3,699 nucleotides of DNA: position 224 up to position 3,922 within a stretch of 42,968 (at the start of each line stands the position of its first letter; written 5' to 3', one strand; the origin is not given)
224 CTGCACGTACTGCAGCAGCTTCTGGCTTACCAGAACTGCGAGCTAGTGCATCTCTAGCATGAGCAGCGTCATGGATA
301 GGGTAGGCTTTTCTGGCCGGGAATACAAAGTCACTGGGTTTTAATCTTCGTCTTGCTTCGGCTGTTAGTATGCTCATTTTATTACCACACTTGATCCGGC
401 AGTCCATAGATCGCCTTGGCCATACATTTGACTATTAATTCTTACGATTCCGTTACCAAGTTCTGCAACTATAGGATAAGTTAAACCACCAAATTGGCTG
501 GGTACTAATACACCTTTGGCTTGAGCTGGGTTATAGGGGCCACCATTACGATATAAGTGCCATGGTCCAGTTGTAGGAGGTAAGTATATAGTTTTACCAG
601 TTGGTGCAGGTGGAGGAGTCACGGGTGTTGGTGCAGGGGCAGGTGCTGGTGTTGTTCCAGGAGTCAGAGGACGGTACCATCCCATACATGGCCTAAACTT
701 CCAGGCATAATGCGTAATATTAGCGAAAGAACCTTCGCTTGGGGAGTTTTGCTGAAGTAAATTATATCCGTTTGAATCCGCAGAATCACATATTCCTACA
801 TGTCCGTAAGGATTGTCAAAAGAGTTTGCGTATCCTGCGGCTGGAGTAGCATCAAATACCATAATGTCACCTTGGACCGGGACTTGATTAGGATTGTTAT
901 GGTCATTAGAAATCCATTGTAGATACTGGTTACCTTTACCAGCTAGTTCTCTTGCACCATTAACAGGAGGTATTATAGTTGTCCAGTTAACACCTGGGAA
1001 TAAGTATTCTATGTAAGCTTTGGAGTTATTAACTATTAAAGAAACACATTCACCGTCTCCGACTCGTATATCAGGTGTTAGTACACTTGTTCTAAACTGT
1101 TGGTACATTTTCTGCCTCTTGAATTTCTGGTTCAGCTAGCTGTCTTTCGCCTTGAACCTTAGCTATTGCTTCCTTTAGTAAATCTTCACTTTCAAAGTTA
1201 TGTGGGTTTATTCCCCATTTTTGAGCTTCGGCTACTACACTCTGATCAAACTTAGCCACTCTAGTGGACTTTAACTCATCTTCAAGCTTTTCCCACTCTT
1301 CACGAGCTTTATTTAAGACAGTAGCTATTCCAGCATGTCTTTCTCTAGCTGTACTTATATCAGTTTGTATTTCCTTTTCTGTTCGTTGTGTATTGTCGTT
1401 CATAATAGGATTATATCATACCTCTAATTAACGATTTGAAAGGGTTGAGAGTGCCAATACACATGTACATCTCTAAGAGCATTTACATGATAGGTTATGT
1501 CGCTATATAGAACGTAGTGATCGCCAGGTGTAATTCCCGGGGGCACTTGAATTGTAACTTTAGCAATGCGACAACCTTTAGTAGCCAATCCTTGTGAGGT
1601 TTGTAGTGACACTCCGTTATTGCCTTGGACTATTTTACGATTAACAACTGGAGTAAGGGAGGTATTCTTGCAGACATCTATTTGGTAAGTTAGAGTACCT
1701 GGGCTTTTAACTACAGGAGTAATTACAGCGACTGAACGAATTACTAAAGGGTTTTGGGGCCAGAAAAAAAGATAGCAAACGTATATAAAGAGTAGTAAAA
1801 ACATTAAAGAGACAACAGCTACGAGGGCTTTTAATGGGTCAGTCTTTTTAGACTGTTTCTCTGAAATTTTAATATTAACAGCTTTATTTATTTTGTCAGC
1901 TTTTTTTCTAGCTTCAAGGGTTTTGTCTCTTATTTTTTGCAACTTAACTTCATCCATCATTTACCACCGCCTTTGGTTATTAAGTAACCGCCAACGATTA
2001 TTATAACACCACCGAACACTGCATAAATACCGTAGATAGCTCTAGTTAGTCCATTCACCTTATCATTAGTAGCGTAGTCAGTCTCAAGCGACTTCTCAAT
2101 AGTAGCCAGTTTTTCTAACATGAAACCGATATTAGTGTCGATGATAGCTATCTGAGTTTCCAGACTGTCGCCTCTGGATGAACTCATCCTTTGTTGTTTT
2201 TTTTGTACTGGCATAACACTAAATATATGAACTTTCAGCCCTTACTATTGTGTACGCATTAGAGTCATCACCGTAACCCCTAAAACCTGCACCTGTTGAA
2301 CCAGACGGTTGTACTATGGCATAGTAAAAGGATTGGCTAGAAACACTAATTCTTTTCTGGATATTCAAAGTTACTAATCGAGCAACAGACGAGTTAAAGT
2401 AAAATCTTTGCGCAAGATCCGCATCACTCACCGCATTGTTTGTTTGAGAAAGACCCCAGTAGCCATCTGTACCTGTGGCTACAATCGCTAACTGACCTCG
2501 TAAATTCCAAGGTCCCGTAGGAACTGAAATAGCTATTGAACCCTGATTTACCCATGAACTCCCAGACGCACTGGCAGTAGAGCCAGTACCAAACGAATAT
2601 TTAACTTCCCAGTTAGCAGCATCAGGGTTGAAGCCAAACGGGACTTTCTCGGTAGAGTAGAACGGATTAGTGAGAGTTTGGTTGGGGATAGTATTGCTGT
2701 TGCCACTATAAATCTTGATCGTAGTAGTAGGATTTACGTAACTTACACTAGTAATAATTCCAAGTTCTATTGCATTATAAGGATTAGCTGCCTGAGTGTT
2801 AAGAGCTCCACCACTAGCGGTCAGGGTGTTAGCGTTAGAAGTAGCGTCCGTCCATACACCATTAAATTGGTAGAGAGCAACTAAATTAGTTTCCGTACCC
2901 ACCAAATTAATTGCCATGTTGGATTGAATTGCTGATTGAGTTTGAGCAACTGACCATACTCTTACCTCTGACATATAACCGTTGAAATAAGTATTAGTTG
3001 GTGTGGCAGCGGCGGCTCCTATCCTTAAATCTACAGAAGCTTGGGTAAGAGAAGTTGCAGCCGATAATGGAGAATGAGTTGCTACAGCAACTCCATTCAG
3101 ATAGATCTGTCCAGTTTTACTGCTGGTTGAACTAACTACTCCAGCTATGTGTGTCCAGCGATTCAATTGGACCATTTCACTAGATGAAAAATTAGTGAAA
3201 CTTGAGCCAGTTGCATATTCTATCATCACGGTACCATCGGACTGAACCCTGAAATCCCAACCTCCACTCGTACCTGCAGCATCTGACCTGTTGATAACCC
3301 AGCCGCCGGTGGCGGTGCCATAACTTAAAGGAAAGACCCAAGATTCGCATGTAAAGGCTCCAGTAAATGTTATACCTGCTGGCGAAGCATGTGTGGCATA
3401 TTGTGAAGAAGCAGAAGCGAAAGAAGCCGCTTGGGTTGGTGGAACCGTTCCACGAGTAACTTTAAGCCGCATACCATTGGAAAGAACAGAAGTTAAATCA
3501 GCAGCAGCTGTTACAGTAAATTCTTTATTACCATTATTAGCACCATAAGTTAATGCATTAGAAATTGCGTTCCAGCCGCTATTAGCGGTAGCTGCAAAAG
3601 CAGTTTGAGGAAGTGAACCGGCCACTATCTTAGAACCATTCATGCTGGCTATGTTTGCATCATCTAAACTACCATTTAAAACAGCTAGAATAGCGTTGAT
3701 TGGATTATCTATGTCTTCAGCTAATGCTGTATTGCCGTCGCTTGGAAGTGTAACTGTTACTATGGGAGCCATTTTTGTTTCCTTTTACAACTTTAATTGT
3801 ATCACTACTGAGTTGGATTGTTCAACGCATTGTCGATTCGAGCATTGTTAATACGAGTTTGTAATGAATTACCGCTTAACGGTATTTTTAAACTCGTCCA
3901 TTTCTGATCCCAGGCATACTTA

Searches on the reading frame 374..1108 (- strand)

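Call 7: search_protein_families(library=phrogs, proteins=[window:374-1108:-], max_evalue=0.001)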
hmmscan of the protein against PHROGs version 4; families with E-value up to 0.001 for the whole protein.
window:374-1108:- (244 aa): 4 families
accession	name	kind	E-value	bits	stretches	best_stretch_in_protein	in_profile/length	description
phrog_7470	-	lysis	3.2e-23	83.3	1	26-154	30-152/532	amidase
phrog_5182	-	lysis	4.1e-05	24.4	1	162-215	266-319/321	endolysin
phrog_33679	-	lysis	0.0004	21.1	1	19-122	27-115/286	endolysin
phrog_8781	-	lysis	0.0009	20.2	0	70-139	71-133/178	endolysin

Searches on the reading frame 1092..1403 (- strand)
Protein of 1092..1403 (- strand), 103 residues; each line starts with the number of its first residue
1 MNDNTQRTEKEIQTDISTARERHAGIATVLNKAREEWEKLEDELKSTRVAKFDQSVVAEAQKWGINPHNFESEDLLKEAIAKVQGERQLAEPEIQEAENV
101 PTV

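Call 21: search_protein_families(library=pfam, proteins=[window:1092-1403:-], max_evalue=0.1)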
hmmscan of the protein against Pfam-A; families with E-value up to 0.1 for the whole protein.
window:1092-1403:- (103 aa): 2 families
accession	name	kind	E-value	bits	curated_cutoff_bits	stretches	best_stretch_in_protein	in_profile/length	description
PF25541.1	TBCA_PH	-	0.021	15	27.8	1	4-54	61-111/139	PH domain-containing proteins, TBCA domain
PF18821.6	LPD7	-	0.049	14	27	1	13-76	30-85/92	Large polyvalent protein-associated domain 7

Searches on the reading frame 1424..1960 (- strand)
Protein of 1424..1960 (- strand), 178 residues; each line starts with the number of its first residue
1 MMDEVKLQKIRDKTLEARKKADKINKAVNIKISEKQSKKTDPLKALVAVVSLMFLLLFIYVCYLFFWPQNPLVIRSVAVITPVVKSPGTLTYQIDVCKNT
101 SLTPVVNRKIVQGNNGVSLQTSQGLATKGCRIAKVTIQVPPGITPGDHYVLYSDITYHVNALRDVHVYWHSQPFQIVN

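Call 21: search_protein_families(library=pfam, proteins=[window:1424-1960:-], max_evalue=0.1)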
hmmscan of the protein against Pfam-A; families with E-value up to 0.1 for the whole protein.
window:1424-1960:- (178 aa): 2 families
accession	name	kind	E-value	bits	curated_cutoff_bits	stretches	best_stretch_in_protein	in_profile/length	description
PF07782.18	DC_STAMP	-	0.0071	16.6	25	1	19-113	31-119/191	DC-STAMP-like protein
PF25727.1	UL74A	-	0.033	14.3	27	1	45-84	11-48/54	Cytomegalovirus UL74A protein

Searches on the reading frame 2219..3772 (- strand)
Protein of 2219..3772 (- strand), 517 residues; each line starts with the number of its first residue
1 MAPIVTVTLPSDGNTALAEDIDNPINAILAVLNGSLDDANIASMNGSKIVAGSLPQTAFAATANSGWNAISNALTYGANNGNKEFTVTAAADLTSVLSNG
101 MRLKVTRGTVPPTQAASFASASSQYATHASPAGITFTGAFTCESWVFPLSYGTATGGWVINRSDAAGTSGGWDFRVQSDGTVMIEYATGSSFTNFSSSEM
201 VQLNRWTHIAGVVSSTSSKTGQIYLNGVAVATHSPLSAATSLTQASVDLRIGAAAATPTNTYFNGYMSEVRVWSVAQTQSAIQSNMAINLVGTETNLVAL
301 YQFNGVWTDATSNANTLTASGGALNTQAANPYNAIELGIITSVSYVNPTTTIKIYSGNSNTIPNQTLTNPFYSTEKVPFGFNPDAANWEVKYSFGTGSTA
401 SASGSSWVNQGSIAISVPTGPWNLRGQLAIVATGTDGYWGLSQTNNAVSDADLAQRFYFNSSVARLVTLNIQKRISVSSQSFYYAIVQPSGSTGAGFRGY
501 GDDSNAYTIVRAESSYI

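Call 6: search_protein_families(library=phrogs, proteins=[window:2219-3772:-], max_evalue=0.001)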
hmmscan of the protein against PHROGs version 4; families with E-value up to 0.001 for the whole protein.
window:2219-3772:- (517 aa): 1 family
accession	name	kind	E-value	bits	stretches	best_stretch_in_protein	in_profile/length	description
phrog_21223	-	unknown function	3.6e-05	23.3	1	200-327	94-220/710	-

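Call 10: search_protein_families(library=pfam, proteins=[window:2219-3772:-], max_evalue=1)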
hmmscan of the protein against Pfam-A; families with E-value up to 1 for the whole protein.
window:2219-3772:- (517 aa): 2 families
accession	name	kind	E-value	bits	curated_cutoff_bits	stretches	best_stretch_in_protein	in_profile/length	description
PF13385.13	Laminin_G_3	-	2.5e-23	83.3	27.6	1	122-283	3-151/151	Concanavalin A-like lectin/glucanases superfamily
PF02210.31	Laminin_G_2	-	0.0044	17.9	22.9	1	179-272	27-123/126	Laminin G domain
